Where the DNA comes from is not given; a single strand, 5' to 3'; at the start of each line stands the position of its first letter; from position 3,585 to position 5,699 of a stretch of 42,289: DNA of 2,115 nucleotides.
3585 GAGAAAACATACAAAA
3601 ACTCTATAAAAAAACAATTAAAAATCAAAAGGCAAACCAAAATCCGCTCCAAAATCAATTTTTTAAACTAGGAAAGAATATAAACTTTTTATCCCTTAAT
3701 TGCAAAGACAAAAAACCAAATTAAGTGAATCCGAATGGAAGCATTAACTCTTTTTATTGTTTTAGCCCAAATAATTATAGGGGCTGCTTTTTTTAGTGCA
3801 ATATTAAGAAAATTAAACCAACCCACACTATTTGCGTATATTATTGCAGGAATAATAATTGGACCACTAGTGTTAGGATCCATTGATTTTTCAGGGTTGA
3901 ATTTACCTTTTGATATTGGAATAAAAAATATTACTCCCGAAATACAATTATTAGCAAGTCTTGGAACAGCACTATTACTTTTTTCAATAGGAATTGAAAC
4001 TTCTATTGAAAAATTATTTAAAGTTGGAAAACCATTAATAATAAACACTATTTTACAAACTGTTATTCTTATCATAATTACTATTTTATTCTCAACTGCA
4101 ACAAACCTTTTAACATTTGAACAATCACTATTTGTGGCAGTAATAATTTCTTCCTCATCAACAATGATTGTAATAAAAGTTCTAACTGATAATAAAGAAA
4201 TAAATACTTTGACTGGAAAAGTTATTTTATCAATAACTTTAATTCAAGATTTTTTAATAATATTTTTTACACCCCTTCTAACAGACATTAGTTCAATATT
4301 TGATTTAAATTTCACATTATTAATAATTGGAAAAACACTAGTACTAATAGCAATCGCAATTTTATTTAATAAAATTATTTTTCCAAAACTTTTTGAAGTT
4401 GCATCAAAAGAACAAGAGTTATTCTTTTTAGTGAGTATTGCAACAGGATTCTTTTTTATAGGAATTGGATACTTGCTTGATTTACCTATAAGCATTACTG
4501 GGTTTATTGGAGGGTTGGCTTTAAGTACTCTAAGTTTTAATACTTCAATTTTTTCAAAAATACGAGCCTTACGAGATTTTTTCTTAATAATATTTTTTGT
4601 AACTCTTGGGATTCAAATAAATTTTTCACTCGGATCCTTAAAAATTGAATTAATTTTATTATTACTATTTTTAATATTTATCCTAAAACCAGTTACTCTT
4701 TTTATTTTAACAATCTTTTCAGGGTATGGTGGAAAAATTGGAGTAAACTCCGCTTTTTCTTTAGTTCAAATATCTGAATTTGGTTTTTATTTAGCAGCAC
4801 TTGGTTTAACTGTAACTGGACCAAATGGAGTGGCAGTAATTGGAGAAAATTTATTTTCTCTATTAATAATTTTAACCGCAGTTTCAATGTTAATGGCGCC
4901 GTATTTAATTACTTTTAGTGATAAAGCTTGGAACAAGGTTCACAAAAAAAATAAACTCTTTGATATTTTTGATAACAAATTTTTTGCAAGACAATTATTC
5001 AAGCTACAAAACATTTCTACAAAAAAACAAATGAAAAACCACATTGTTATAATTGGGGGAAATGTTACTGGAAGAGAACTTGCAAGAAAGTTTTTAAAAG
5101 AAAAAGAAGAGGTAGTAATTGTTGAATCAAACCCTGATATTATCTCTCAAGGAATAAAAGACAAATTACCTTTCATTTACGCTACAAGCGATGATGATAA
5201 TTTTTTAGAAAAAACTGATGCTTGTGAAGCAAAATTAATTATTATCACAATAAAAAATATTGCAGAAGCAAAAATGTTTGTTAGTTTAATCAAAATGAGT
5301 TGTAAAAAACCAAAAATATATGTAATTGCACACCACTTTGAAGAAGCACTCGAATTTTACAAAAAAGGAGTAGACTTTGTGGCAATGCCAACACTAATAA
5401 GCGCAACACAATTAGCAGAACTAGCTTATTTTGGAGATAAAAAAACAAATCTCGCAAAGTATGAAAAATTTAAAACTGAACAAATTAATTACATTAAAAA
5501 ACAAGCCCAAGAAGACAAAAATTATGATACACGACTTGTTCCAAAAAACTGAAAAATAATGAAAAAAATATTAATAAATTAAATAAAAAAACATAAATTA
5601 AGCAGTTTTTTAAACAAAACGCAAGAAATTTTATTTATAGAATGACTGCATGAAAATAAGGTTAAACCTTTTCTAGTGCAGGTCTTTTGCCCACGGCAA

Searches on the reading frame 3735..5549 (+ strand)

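Call 23: search_protein_families(library=pfam, proteins=[window:3735-5549:+], max_evalue=0.001)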
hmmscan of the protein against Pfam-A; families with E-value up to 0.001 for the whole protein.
window:3735-5549:+ (605 aa): 3 families
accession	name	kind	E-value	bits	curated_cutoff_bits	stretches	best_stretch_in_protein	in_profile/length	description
PF00999.27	Na_H_Exchanger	-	2.6e-44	152.1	26.2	1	17-392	3-369/375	Sodium/hydrogen exchanger, transmembrane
PF02254.24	TrkA_N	-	1.3e-17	64.7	23.8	1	437-552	1-116/116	TrkA-N domain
PF07992.20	Pyr_redox_2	-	5.7e-05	23.1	26.1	1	427-472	135-179/291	Pyridine nucleotide-disulphide oxidoreductase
